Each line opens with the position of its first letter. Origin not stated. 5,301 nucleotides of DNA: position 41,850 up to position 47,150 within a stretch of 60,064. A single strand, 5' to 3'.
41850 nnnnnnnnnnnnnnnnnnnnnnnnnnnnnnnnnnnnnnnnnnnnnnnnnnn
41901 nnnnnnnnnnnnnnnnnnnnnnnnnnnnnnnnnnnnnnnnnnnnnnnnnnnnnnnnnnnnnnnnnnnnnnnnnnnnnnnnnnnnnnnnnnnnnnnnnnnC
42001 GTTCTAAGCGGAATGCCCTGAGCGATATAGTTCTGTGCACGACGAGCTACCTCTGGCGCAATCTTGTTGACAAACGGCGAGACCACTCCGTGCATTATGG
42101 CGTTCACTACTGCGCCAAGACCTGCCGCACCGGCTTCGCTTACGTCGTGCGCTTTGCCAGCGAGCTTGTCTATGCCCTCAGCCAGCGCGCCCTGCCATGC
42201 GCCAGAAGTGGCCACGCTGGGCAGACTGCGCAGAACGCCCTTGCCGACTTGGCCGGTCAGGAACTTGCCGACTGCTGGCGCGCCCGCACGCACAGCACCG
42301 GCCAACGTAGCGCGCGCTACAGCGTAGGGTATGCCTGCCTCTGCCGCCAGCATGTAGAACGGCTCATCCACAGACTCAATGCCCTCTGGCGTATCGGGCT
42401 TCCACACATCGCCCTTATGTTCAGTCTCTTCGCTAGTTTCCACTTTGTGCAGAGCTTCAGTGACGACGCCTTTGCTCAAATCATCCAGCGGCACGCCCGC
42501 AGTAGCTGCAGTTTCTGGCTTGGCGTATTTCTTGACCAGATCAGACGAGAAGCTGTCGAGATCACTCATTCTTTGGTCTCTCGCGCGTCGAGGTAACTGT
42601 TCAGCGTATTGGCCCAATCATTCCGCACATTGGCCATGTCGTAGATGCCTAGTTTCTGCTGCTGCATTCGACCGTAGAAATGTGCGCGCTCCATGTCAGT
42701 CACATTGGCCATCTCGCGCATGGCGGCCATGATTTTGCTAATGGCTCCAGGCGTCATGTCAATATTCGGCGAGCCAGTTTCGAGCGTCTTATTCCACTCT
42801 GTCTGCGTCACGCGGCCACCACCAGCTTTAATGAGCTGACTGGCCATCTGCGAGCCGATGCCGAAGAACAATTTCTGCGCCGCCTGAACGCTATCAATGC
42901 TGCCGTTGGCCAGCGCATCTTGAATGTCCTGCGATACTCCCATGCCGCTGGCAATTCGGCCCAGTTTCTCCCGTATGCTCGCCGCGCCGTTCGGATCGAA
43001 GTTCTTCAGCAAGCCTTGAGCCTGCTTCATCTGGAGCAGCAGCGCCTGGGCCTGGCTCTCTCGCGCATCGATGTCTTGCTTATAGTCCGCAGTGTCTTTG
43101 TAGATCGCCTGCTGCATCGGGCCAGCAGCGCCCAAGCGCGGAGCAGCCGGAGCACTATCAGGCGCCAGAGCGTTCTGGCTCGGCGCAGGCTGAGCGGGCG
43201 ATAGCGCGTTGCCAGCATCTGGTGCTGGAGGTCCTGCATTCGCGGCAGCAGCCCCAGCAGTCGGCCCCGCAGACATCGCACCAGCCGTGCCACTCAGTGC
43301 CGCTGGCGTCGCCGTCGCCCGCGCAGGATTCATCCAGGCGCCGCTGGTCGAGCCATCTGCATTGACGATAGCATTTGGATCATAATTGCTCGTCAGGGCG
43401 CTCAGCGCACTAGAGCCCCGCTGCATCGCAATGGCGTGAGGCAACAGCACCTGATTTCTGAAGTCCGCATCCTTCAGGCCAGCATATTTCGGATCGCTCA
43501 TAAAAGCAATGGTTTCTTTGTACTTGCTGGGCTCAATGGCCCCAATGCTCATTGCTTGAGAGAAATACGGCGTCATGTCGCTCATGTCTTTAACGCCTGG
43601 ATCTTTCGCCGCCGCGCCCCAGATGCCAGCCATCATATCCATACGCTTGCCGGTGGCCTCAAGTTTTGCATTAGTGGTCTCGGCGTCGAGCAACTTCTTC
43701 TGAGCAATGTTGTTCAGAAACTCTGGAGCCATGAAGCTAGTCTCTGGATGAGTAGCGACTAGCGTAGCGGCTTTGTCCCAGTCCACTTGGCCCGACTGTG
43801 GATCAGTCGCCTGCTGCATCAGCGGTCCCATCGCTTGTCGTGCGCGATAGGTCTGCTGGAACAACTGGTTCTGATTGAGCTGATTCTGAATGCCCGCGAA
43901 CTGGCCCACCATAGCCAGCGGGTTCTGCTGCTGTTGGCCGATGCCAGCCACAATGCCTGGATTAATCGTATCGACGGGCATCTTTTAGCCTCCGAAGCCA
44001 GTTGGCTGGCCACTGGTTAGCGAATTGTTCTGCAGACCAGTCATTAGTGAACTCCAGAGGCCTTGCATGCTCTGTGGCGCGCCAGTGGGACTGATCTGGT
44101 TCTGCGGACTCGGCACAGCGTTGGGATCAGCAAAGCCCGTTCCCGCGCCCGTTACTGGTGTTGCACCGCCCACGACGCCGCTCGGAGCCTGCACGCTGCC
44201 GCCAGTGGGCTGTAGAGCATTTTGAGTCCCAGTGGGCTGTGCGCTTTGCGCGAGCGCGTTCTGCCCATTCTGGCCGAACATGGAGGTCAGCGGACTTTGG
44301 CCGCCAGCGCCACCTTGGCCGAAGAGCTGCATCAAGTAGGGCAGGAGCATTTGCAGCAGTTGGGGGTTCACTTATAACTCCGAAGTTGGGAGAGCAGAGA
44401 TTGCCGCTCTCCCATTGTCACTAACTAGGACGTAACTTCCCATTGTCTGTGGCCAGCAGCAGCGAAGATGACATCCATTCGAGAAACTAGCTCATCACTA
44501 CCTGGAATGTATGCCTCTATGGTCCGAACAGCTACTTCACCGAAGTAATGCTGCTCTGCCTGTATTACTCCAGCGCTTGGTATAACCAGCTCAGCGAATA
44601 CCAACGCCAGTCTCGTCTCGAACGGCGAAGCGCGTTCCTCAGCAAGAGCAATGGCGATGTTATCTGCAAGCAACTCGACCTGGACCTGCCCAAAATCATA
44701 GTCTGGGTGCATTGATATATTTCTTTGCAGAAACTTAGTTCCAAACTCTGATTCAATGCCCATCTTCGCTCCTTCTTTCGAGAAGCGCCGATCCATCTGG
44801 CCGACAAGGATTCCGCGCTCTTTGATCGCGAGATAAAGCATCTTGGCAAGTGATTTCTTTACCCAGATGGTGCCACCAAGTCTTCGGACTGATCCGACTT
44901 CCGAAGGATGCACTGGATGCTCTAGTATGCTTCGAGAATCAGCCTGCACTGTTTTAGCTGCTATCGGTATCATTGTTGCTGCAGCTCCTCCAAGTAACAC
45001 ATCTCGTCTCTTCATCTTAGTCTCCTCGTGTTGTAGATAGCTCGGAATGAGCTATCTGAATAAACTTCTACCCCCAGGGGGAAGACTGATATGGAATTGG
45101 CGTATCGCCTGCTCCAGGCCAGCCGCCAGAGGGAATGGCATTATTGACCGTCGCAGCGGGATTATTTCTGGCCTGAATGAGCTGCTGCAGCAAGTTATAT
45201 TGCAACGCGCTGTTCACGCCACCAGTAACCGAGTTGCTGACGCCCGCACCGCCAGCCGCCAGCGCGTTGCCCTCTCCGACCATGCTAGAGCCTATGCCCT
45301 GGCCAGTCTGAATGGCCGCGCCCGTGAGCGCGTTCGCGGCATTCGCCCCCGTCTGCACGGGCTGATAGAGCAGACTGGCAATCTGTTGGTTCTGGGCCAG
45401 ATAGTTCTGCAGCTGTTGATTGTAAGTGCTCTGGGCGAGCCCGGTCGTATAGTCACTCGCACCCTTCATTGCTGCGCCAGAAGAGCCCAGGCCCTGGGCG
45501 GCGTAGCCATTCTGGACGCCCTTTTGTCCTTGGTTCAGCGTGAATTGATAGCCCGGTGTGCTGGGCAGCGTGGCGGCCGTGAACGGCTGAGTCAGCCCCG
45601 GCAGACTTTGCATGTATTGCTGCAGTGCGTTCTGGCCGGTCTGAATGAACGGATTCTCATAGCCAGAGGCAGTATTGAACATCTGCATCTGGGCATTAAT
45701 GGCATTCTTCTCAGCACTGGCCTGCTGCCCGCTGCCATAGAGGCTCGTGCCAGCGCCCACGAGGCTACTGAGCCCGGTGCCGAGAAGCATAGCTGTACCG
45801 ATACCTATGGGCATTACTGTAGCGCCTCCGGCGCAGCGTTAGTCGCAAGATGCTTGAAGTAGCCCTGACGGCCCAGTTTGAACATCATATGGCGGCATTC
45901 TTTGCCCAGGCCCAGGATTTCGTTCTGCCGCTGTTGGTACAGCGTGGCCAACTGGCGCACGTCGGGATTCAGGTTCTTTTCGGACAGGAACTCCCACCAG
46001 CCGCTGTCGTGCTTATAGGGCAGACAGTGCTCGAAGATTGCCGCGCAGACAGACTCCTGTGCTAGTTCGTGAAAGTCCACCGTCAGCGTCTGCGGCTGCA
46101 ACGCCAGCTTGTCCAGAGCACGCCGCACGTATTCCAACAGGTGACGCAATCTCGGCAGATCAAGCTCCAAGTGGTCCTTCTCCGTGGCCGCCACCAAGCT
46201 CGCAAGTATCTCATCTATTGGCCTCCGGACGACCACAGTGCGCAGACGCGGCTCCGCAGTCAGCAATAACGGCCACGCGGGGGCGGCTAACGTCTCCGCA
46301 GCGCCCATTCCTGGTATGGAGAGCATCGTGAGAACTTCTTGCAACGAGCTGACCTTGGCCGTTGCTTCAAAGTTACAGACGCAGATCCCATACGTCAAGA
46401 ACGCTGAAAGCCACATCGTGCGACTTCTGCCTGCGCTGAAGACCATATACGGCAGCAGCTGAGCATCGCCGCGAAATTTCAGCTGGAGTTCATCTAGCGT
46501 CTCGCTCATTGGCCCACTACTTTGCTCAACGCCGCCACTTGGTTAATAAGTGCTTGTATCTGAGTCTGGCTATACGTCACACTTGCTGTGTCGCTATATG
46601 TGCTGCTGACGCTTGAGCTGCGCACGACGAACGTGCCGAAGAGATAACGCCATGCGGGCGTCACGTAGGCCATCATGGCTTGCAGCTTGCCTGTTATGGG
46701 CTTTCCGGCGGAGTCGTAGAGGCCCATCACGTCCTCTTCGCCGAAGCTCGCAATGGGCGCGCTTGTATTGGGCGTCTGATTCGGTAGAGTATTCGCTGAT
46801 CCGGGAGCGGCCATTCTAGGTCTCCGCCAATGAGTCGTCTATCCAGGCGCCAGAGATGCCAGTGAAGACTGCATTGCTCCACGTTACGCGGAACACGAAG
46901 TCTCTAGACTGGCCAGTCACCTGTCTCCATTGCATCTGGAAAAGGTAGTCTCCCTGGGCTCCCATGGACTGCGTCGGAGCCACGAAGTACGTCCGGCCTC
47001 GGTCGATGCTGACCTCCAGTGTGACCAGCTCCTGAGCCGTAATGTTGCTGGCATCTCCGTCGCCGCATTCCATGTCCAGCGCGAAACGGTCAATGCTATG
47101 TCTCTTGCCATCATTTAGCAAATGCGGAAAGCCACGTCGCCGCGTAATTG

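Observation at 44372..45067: Hairpin-bracketed, lower-GC gene encoding a truncated coat paralog with a twin-arginine signal peptide, inserted among the ejection genes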

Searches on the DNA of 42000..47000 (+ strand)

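Call 10: search_dna_similar(query=window:42000-47000:+, collection=phages, mode=near, max_rows=20)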
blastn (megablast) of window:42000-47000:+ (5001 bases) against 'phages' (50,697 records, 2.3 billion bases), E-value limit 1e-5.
No match.
